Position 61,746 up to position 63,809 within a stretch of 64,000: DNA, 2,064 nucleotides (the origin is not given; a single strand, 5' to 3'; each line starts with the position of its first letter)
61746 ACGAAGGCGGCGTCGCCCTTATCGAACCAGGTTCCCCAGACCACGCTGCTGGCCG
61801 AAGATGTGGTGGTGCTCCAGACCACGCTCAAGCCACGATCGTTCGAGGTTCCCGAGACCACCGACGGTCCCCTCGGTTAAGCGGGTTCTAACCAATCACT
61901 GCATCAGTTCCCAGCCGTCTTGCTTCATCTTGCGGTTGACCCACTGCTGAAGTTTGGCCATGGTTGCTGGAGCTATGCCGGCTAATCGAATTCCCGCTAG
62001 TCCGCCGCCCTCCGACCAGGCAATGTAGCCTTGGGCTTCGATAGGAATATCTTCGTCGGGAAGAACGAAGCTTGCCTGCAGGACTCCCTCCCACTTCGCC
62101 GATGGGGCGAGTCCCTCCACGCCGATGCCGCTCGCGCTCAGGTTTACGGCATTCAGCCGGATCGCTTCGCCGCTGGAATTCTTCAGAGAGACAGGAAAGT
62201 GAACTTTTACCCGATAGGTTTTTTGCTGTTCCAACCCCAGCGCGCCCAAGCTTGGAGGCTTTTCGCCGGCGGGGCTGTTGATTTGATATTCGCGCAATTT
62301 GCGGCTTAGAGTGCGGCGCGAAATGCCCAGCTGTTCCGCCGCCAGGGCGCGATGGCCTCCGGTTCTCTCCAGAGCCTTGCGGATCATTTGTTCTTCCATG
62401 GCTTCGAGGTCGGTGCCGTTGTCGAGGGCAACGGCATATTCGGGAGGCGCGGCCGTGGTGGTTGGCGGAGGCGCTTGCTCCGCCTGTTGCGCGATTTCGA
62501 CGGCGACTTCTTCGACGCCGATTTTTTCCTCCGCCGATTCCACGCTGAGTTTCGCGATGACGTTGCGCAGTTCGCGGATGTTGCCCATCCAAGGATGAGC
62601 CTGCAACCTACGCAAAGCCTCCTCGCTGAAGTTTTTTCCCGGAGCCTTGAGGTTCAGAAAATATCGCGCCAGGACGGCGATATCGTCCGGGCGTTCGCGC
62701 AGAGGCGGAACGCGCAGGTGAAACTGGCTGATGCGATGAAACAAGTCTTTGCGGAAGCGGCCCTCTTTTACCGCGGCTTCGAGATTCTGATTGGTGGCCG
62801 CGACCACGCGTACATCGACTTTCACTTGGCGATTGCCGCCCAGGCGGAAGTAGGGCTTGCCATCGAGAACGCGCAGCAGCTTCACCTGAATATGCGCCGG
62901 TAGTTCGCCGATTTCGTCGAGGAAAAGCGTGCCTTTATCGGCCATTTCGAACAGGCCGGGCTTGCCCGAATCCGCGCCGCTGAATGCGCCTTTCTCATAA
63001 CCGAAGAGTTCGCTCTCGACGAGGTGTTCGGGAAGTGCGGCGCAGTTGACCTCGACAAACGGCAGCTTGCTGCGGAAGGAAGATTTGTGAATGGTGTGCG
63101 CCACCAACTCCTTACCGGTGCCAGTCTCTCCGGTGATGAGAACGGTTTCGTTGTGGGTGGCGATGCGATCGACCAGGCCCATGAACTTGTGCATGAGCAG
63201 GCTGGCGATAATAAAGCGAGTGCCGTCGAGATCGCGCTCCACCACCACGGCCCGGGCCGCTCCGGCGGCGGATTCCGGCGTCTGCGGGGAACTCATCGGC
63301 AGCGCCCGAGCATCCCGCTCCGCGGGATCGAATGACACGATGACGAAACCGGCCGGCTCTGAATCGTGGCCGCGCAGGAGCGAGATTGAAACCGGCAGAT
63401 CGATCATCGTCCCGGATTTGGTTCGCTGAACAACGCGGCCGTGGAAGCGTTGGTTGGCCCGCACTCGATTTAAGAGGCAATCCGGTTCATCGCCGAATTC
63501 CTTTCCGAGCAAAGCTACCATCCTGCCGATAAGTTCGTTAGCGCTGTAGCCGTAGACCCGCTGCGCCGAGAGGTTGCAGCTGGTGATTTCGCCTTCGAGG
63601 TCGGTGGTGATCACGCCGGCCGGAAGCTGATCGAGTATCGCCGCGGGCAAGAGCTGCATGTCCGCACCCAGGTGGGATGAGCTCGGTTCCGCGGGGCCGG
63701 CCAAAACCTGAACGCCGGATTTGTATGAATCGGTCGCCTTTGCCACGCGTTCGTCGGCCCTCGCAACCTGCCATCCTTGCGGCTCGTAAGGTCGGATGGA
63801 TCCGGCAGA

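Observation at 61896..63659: Sigma-54 enhancer-binding protein with an additional C-terminal PilZ-like domain after the HTH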

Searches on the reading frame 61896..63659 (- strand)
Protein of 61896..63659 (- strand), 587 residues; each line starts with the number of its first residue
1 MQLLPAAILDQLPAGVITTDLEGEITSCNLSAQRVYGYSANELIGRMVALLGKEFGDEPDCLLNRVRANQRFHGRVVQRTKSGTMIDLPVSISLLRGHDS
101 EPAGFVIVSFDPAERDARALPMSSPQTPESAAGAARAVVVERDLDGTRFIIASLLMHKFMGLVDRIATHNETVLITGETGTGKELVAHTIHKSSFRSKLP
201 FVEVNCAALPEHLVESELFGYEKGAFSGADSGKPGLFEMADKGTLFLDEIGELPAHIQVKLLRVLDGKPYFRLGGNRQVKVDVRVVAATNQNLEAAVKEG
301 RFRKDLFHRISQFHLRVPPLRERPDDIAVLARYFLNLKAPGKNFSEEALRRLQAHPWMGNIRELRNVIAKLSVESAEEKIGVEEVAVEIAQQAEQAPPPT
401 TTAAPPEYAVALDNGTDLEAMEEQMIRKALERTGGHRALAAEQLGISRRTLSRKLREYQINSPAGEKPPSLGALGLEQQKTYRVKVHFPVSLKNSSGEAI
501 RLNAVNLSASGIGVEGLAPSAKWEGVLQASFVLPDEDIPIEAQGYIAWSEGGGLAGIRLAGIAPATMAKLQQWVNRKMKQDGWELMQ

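Call 3: search_protein_families(library=pfam, proteins=[window:61896-63659:-], max_evalue=10)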
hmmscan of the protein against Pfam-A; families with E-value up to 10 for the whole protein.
window:61896-63659:- (587 aa): 25 families
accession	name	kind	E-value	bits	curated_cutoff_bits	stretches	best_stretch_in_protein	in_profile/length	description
PF00158.32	Sigma54_activat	-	4.4e-67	225.4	20.2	1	153-315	5-167/168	Sigma-54 interaction domain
PF14532.12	Sigma54_activ_2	-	1.1e-22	81.2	25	1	153-320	4-138/138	Sigma-54 interaction domain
PF25601.1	AAA_lid_14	-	5.8e-17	61.7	27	1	321-399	1-84/87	AAA+ ATPase lid domain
PF02954.25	HTH_8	-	1.5e-15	57.1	22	1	418-458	2-42/42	Bacterial regulatory protein, Fis family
PF00989.32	PAS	-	1.2e-11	45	22.6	1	6-108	4-109/113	PAS fold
PF13426.13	PAS_9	-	3.3e-09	37.4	27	1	13-111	1-100/103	PAS domain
PF08448.16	PAS_4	-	2.3e-08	34.7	23.1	1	9-116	1-109/110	PAS fold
PF13188.13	PAS_8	-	2.1e-06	27.8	21.8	1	7-49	5-44/65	PAS domain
PF07728.20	AAA_5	-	2.8e-06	27.8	22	1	173-292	2-124/139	AAA domain (dynein-related subfamily)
PF07238.19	PilZ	-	6.7e-06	26.8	22.5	1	478-575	2-101/102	PilZ domain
PF18024.7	HTH_50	-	7e-06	26.1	27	1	418-461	8-50/50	Helix-turn-helix domain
PF00004.35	AAA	-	4.7e-05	24.3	21.2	1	173-306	1-127/131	ATPase family associated with various cellular activities (AAA)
PF07724.20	AAA_2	-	0.00017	22.1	27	1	172-282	5-115/166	AAA domain (Cdc48 subfamily)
PF13518.12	HTH_28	-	0.00044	20.7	25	1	424-465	4-43/52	Helix-turn-helix domain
PF01078.27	Mg_chelatase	-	0.00092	19.1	20.3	1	228-263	93-128/207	Magnesium chelatase, subunit ChlI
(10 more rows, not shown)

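Call 4: search_protein_families(library=ncbifam, proteins=[window:61896-63659:-], max_evalue=10)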
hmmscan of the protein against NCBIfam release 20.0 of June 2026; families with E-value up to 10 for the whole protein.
window:61896-63659:- (587 aa): 51 families (the best 25 are shown)
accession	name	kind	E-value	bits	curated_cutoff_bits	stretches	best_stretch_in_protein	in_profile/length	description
NF003451.0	PRK05022.1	equivalog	2.4e-97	326.8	476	1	137-459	180-509/512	nitric oxide reductase transcriptional regulator NorR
NF041552.1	TF_PrdR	equivalog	5.2e-96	322.2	795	1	6-459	137-577/577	sigma-54 dependent transcriptional regulator PrdR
TIGR01817.1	nifA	equivalog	2.4e-94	317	528.85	1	139-461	187-530/534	nif-specific transcriptional activator NifA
TIGR01818.1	ntrC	equivalog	9.8e-94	314.7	558.6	1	148-457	135-462/463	nitrogen regulation protein NR(I)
NF008469.0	PRK11361.1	equivalog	2.3e-93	313.4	714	1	151-461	147-457/461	acetoacetate metabolism transcriptional regulator AtoC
NF038308.1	RNA_repair_RtcR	equivalog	5.1e-93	312.7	650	1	155-460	188-518/530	RNA repair transcriptional activator RtcR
TIGR02329.1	propionate_PrpR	equivalog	1.9e-89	300.7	499.2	1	149-456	214-525/526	propionate catabolism operon regulatory protein PrpR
NF050807.1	TransRegFlbDCaul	equivalog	3.5e-89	299.7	750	1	142-460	113-440/454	sigma-54-dependent transcriptional regulator FlbD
TIGR02915.1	PEP_resp_reg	equivalog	5.7e-89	299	502.6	1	149-460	141-444/445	PEP-CTERM-box response regulator transcription factor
NF011953.0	PRK15424.1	equivalog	8.1e-84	282.1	703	1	153-458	225-534/538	propionate catabolism operon regulatory protein PrpR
NF008176.1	PRK10923.1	equivalog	1.3e-80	271.2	620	1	154-459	145-467/469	nitrogen regulation protein NR(I)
TIGR02974.1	phageshock_pspF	equivalog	8.5e-80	268.5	443.55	1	157-458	9-336/336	phage shock protein operon transcriptional activator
NF041946.1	LuxO_transreg_Vib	equivalog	2.2e-73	247.7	800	1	146-459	132-461/463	quorum-sensing sigma-54 dependent transcriptional regulator LuxO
NF051870.1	NAssimRespRegNtrX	equivalog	2e-71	241.2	600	1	146-457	138-449/452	nitrogen assimilation response regulator NtrX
NF041906.1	V4R_TF_MobR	exception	2.4e-71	240.9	999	1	155-457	240-543/544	phenol degradation transcriptional regulator MobR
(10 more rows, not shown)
